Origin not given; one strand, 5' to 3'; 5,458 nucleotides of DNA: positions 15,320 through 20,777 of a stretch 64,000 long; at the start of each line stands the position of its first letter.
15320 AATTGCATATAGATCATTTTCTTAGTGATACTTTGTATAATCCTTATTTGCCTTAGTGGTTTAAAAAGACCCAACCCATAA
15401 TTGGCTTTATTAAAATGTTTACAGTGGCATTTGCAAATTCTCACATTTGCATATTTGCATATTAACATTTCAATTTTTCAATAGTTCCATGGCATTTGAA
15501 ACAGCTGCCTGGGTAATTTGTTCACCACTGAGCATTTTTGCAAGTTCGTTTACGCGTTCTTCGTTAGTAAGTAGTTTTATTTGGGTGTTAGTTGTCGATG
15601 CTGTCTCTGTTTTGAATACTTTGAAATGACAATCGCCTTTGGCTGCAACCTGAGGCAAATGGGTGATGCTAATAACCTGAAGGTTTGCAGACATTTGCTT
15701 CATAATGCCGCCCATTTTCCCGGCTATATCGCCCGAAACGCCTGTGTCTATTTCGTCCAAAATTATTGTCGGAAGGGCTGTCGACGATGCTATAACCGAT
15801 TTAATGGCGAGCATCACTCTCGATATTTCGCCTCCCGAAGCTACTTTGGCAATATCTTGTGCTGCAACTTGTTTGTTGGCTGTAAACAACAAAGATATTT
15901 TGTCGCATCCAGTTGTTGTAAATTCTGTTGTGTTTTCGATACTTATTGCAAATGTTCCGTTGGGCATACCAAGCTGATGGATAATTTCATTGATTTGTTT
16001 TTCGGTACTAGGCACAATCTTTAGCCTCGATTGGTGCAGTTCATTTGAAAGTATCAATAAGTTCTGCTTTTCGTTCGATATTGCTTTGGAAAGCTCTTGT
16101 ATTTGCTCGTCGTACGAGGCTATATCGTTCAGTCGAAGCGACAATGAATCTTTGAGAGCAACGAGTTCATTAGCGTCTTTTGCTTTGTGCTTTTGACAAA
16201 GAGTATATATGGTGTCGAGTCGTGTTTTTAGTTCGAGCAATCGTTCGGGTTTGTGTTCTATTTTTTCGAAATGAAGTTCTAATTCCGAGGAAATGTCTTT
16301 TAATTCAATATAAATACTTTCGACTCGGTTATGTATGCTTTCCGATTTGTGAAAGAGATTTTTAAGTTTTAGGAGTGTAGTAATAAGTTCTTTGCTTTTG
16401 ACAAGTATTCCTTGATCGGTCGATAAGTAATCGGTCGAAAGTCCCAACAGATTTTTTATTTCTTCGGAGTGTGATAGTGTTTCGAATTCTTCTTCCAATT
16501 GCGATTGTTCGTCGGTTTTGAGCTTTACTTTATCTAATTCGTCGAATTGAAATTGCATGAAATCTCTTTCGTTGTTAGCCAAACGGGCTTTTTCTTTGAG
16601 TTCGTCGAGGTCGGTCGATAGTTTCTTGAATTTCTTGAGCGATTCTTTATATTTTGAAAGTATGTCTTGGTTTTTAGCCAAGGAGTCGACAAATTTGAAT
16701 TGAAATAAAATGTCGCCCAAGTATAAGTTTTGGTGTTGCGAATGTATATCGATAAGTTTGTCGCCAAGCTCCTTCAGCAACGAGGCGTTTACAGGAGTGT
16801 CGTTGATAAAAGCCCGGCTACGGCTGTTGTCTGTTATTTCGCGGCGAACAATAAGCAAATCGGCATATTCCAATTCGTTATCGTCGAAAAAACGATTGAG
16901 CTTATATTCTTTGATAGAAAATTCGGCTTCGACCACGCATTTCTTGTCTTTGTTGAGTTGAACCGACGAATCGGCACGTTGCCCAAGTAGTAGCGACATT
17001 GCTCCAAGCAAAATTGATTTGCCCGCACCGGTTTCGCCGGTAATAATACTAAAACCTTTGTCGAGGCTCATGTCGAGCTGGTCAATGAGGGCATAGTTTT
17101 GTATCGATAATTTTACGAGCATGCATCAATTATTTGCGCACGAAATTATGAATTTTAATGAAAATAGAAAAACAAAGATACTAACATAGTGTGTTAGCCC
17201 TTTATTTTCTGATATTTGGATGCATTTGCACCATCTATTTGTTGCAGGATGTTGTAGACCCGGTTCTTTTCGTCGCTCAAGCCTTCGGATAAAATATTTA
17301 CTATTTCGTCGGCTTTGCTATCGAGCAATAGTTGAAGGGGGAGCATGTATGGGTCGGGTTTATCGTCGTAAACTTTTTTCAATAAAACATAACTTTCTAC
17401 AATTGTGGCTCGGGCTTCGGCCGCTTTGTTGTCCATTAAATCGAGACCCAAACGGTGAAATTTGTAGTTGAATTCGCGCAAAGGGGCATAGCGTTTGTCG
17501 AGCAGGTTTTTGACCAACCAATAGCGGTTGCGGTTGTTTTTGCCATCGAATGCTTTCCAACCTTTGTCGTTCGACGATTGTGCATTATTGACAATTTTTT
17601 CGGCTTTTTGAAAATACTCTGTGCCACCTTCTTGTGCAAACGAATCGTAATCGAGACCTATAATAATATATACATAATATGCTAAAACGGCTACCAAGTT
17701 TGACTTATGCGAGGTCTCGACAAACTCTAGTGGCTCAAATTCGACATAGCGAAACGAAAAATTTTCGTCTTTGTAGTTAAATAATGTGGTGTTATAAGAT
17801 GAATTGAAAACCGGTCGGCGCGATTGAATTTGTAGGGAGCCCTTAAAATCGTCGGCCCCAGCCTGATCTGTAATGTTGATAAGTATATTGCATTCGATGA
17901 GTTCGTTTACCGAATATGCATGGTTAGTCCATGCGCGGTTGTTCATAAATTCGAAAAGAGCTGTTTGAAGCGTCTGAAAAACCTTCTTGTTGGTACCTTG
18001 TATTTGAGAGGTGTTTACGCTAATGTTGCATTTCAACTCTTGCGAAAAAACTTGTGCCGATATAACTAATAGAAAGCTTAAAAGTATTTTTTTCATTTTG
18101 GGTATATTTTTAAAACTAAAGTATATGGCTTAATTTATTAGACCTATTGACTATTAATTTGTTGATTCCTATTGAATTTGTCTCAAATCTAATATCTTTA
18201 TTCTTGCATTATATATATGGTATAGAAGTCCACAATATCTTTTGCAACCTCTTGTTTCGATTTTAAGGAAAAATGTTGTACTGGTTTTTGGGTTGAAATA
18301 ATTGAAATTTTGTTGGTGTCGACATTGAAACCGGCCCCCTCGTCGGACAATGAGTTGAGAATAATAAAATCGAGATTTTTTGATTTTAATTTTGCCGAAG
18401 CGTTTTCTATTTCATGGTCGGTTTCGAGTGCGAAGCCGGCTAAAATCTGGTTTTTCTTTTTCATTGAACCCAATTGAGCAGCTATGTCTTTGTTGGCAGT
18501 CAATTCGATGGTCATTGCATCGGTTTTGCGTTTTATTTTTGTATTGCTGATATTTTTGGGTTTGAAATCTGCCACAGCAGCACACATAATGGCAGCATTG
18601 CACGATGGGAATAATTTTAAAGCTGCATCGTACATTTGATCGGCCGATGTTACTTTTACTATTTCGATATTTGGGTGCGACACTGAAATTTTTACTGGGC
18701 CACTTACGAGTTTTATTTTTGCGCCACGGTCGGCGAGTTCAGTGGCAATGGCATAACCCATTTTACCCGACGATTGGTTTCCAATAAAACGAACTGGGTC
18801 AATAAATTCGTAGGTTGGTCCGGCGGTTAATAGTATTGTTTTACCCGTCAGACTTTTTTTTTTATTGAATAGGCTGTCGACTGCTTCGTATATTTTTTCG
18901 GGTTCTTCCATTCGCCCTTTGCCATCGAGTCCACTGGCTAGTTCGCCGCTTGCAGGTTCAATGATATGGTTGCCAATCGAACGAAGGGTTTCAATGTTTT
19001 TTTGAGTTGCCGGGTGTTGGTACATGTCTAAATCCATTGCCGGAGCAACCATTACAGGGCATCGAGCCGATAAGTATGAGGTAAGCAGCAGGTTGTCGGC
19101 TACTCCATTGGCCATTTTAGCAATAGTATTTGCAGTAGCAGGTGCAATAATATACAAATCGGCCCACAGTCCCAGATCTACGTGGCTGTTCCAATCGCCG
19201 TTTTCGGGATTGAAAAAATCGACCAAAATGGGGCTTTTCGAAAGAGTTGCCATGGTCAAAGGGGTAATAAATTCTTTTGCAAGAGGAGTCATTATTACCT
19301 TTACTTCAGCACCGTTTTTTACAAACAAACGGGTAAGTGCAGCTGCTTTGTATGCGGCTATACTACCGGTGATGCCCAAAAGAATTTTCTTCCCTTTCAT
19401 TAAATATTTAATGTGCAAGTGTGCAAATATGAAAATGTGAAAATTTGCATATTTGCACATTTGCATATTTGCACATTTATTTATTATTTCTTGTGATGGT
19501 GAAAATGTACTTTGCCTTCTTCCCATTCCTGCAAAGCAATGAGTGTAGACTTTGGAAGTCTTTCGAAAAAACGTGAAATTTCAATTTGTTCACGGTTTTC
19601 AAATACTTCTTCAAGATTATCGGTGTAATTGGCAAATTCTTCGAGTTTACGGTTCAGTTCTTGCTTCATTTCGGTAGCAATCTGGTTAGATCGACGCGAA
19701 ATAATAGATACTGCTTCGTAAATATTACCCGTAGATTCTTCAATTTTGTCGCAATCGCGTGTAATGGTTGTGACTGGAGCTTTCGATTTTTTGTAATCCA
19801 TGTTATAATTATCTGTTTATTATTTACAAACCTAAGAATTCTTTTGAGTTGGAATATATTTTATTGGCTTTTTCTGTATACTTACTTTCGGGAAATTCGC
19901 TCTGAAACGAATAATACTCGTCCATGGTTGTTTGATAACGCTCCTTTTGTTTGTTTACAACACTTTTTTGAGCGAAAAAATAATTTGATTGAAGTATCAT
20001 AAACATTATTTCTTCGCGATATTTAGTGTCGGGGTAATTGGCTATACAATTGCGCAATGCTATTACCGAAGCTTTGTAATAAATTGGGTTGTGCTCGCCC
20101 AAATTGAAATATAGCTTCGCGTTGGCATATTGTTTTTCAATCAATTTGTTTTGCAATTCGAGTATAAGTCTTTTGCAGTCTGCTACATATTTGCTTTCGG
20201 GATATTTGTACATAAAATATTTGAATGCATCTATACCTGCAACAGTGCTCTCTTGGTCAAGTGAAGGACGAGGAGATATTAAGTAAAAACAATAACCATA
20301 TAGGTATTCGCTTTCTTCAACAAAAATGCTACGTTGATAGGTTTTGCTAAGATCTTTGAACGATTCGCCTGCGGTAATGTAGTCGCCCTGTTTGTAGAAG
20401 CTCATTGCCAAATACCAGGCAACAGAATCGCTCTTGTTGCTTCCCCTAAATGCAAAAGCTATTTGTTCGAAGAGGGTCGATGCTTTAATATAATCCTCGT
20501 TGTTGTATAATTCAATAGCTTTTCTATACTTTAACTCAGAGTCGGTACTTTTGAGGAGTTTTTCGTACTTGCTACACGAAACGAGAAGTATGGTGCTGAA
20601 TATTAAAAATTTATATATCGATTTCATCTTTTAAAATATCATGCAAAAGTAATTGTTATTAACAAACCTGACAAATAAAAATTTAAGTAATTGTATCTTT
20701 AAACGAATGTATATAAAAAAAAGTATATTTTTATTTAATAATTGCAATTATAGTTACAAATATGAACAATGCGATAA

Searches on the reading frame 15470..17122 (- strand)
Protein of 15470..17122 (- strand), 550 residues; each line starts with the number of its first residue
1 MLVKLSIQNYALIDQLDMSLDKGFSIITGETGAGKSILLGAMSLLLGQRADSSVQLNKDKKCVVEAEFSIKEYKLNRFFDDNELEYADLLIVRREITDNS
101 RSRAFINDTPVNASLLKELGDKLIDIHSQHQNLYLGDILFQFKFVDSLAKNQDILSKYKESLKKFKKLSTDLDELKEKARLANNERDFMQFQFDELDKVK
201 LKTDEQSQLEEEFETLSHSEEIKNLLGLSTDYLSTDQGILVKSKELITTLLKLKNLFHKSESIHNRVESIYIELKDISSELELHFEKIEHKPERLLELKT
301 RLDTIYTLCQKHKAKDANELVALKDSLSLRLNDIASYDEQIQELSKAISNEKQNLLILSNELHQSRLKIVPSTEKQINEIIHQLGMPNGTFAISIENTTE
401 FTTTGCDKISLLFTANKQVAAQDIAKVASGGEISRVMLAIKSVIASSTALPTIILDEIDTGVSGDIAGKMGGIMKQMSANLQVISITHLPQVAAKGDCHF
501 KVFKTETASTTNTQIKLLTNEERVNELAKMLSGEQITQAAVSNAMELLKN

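Call 67: search_protein_families(library=pfam, proteins=[window:15470-17122:-], max_evalue=0.0001)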
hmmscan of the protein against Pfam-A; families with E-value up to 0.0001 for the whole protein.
window:15470-17122:- (550 aa): 4 families
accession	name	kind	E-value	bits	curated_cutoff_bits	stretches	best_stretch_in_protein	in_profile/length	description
PF02463.25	SMC_N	-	1.9e-19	70.4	40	1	2-508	2-217/220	RecF/RecN/SMC N terminal domain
PF13476.12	AAA_23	-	1.1e-07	33.2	27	0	4-214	1-194/201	AAA domain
PF13175.12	AAA_15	-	5e-06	26.8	32.1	1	1-349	1-280/374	AAA ATPase domain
PF13555.12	AAA_29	-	2.3e-05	24.5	27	1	3-49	2-49/61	P-loop containing region of AAA domain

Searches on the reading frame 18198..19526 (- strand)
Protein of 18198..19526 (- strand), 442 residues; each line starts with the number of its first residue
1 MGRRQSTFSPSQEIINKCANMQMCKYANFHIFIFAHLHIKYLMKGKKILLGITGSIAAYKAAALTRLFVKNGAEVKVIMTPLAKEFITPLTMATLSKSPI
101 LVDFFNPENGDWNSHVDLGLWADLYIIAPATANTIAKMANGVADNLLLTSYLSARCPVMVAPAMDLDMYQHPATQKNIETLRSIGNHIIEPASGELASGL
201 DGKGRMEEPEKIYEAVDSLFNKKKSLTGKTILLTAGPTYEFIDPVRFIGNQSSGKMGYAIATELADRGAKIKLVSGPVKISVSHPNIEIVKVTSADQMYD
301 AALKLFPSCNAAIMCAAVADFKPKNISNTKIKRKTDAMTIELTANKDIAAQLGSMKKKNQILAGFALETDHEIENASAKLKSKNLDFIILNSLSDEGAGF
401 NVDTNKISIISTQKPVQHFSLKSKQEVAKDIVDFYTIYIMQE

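Call 45: search_protein_families(library=pfam, proteins=[window:18198-19526:-], max_evalue=0.001)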
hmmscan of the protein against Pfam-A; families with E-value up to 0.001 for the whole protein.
window:18198-19526:- (442 aa): 2 families
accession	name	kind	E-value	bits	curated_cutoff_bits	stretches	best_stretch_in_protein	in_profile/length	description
PF04127.22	DFP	-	4.5e-69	232.4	22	1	226-410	1-186/186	DNA/pantothenate metabolism flavoprotein C-terminal domain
PF02441.25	Flavoprotein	-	3.2e-36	124.8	22.7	1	46-217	1-159/162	Flavoprotein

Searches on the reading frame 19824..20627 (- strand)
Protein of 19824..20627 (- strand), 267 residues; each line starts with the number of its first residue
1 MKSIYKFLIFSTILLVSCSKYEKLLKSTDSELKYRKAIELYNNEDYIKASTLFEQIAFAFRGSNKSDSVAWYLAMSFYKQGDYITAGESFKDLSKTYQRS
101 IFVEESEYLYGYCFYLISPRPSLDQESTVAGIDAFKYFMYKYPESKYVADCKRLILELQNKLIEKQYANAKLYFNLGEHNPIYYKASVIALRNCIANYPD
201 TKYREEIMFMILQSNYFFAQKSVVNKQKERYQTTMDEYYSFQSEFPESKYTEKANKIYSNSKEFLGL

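Call 45: search_protein_families(library=pfam, proteins=[window:19824-20627:-], max_evalue=0.001)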
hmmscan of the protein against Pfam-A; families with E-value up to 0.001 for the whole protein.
window:19824-20627:- (267 aa): 1 family
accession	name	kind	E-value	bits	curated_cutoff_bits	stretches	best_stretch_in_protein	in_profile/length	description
PF13525.12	YfiO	-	6.3e-20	72.3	25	2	33-215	8-188/203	Outer membrane lipoprotein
